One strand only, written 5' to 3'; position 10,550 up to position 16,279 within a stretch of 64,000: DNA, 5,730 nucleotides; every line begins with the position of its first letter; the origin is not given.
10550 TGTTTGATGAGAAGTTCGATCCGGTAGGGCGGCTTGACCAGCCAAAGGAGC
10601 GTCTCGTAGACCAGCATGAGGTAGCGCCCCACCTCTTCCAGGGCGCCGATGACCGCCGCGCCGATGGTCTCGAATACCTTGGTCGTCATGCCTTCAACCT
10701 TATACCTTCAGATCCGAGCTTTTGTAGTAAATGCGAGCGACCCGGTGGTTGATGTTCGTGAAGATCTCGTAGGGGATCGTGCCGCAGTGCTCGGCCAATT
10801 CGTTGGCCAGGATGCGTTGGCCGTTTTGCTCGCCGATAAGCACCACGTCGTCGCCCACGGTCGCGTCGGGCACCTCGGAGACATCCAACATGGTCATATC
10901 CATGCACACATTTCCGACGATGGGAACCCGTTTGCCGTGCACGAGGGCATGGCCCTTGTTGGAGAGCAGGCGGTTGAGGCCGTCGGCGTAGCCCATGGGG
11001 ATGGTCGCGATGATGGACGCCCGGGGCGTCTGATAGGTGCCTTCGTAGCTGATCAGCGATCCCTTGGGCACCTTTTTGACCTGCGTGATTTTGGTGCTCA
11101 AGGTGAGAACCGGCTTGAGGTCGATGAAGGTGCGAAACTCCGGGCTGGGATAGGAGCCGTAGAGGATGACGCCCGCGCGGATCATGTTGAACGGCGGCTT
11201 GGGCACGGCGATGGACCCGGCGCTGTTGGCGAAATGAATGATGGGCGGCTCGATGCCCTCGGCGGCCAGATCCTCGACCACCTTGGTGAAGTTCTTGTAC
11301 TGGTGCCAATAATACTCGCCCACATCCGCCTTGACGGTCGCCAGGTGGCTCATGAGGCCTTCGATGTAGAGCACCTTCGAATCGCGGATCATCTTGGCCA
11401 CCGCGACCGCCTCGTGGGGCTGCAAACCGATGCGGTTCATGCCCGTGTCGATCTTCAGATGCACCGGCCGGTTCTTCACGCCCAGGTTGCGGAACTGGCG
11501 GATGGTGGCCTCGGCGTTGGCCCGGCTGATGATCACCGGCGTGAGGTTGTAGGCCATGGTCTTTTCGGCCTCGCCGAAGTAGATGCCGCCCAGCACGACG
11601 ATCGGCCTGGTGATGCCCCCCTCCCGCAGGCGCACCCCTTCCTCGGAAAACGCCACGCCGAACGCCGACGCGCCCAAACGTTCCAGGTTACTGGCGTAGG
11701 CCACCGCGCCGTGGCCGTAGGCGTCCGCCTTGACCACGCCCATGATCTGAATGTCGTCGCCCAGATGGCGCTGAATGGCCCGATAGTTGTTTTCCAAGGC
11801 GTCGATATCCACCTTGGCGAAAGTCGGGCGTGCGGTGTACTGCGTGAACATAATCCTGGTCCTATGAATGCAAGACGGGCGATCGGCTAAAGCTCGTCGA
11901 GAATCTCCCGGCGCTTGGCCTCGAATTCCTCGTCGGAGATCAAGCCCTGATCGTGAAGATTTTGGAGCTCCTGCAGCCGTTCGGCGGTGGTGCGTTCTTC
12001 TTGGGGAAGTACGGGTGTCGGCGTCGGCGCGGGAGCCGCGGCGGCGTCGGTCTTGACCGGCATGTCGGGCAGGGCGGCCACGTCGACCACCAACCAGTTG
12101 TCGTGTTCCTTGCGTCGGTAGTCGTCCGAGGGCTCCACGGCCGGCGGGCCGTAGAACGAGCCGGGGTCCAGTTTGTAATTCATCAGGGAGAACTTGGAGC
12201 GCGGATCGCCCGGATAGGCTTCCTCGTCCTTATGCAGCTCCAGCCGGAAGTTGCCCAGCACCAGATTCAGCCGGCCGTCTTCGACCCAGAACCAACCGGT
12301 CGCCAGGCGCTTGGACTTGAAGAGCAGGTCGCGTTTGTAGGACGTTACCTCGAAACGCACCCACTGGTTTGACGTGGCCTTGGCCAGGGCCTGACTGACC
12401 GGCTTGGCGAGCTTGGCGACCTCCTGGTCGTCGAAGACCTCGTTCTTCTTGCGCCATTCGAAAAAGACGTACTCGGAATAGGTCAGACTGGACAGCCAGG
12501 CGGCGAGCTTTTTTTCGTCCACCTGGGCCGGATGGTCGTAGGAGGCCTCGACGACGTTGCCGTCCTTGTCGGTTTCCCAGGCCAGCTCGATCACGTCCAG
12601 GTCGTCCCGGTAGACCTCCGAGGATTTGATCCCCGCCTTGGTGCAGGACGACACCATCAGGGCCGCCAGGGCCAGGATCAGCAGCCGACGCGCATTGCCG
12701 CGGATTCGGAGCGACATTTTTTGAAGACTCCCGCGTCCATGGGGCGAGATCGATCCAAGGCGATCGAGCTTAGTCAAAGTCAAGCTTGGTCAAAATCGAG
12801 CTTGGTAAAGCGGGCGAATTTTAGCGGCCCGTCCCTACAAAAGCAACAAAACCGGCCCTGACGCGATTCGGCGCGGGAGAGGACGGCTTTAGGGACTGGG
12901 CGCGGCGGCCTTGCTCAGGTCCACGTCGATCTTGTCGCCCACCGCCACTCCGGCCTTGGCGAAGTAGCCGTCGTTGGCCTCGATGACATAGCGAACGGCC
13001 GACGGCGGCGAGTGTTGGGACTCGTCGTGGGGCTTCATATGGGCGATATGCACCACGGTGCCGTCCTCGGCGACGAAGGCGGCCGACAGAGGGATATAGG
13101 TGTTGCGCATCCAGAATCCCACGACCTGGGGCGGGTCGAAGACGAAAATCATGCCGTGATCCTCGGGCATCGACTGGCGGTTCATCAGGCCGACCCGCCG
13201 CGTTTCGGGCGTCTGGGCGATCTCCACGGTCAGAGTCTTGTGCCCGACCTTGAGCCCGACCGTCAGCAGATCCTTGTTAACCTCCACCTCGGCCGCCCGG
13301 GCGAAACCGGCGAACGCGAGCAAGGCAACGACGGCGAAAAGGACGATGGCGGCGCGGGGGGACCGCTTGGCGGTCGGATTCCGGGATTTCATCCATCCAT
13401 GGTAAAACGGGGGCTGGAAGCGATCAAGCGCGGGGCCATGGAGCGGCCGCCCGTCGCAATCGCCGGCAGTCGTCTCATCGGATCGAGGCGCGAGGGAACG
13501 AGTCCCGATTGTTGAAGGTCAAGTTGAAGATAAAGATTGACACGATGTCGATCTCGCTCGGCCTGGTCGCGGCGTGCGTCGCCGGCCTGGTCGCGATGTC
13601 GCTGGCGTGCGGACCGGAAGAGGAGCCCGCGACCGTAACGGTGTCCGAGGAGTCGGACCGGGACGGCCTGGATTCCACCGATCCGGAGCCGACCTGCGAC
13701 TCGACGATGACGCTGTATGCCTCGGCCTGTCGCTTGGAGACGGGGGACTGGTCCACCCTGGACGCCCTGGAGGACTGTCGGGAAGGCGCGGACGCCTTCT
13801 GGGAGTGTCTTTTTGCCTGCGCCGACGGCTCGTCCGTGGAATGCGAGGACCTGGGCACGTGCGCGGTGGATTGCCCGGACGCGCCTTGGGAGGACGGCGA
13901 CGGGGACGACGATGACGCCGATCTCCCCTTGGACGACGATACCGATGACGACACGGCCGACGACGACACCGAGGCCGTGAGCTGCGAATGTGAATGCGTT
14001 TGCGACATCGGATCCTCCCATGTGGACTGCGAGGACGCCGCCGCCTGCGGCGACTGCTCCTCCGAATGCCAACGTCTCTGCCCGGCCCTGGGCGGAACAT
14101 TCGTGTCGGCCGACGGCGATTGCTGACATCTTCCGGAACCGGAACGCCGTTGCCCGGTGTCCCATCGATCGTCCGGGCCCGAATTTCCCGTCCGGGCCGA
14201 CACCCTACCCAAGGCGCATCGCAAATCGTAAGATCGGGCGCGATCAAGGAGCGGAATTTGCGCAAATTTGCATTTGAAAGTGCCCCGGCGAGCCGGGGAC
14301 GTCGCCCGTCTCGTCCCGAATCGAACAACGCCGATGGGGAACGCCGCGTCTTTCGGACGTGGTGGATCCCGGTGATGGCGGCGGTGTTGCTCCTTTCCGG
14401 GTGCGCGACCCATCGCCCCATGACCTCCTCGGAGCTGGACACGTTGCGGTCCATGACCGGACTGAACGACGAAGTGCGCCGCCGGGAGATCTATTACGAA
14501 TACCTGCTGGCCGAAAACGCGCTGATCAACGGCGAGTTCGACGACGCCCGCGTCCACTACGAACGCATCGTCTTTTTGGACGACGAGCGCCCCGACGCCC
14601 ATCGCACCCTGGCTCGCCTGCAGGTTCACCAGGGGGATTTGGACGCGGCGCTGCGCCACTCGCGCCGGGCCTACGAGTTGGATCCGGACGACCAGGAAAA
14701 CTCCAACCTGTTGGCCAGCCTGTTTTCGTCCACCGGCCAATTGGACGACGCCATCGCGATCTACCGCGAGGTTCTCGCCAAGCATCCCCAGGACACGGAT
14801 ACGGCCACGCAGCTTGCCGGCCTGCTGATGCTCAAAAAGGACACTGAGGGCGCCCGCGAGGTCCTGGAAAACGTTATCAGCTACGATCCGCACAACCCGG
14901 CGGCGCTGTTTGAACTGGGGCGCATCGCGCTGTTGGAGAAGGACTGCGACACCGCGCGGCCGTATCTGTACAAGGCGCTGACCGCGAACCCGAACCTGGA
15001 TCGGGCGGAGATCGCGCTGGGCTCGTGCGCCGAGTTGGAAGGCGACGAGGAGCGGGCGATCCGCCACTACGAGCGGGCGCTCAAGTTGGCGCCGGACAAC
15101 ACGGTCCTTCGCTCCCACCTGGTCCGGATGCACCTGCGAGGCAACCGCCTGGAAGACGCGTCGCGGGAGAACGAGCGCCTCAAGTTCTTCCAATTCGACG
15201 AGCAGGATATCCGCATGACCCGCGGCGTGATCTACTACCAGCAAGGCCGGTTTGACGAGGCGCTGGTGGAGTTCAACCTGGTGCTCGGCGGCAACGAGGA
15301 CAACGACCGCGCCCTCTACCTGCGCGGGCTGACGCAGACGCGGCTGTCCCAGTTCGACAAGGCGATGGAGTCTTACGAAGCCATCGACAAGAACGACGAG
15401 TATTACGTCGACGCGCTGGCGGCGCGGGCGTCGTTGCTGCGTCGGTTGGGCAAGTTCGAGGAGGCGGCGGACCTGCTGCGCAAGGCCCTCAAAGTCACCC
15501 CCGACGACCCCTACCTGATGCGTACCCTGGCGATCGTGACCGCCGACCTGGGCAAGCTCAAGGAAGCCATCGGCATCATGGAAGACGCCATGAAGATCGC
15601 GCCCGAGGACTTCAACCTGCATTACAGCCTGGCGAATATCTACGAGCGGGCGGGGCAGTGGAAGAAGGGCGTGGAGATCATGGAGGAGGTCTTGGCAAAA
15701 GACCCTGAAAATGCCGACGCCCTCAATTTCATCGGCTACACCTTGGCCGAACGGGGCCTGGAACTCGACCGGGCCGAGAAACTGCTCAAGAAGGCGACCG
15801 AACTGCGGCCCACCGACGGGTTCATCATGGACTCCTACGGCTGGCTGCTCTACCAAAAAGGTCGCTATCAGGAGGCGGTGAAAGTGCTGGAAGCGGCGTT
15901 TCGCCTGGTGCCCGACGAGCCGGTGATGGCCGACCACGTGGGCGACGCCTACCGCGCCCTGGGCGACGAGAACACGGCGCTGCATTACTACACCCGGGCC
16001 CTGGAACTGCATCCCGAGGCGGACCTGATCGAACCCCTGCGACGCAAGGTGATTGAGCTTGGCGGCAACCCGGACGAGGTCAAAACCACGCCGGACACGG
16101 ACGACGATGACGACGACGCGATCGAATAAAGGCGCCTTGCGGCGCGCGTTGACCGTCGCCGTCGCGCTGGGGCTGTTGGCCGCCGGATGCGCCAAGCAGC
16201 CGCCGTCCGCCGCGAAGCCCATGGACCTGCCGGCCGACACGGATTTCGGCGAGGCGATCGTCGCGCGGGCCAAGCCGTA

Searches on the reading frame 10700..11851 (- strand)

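Call 13: search_protein_families(library=pfam, proteins=[window:10700-11851:-], max_evalue=0.001)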
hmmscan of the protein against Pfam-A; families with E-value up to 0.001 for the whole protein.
window:10700-11851:- (383 aa): 2 families
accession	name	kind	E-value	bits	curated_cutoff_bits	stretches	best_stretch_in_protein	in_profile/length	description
PF01168.26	Ala_racemase_N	-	7.5e-63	212.6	24.1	1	14-235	1-220/220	Alanine racemase, N-terminal domain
PF00842.27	Ala_racemase_C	-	3.2e-49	166.2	25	1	248-375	1-127/127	Alanine racemase, C-terminal domain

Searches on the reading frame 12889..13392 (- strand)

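Call 12: search_protein_families(library=pfam, proteins=[window:12889-13392:-], max_evalue=0.01)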
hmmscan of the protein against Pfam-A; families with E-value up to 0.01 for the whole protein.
window:12889-13392:- (167 aa): 1 family
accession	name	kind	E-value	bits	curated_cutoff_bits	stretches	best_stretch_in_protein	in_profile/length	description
PF02643.20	DUF192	-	9.5e-34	115.9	27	1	55-156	2-95/96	Uncharacterized ACR, COG1430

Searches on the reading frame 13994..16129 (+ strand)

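Call 10: search_protein_families(library=ncbifam, proteins=[window:13994-16129:+], max_evalue=0.001)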
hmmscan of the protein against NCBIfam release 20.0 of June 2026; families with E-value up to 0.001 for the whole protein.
window:13994-16129:+ (711 aa): 43 families (the best 25 are shown)
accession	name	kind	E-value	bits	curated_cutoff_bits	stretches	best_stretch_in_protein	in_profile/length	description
TIGR02917.1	PEP_TPR_lipo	equivalog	1e-62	212.3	312.2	3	512-662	742-890/899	XrtA/PEP-CTERM system TPR-repeat protein PrsT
NF040959.1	MamA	equivalog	5.1e-50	169.8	200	4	402-555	35-188/204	magnetosome protein MamA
TIGR02521.1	type_IV_pilW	equivalog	6e-42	143.8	154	3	543-675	34-167/234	type IV pilus biogenesis/stability protein PilW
NF033762.1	social_mot_Tgl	equivalog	4.5e-28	98.3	225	3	541-675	32-168/252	social motility TPR repeat lipoprotein Tgl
TIGR02552.1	LcrH_SycD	equivalog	1.3e-25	89.7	104.8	1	566-687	10-130/136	SycD/LcrH family type III secretion system chaperone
NF033758.1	gliding_GltE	equivalog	1.9e-25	89.7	225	2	202-428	88-314/411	adventurous gliding motility TPR repeat lipoprotein GltE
TIGR00540.1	TPR_hemY_coli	hypoth_equivalog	6.7e-25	87.6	142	2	476-577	265-363/385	heme biosynthesis-associated TPR protein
NF047371.1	FlcA_CTERM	equivalog_domain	6.9e-25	87.6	300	3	400-464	469-533/646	periplasmic flagellar collar protein FlcA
NF052415.1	T3SS_chap_SctY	equivalog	1.6e-24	86.4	70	1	473-568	7-105/106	type III secretion apparatus assembly chaperone SctY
NF008755.0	PRK11788.1-3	equivalog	9.9e-23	81.1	430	1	166-373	36-251/388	lipopolysaccharide assembly protein LapB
NF008757.0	PRK11788.1-5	equivalog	2.2e-22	79.8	363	1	162-368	31-246/388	lipopolysaccharide assembly protein LapB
TIGR03939.1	PGA_TPR_OMP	equivalog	5.6e-21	74.5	366.65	2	453-579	68-193/800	poly-beta-1,6 N-acetyl-D-glucosamine export porin PgaA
NF047507.1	TPR_BatC_Lepto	exception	2.4e-20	73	175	1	486-577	38-133/214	TPR repeat-containing protein BatC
NF033920.0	C39_PA2778_fam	equivalog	2.2e-18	66.6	150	1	519-606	169-255/255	PA2778 family cysteine peptidase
TIGR00990.1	3a0801s09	subfamily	3.4e-18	65.6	757.25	1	303-536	332-572/615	mitochondrial import receptor subunit TOM70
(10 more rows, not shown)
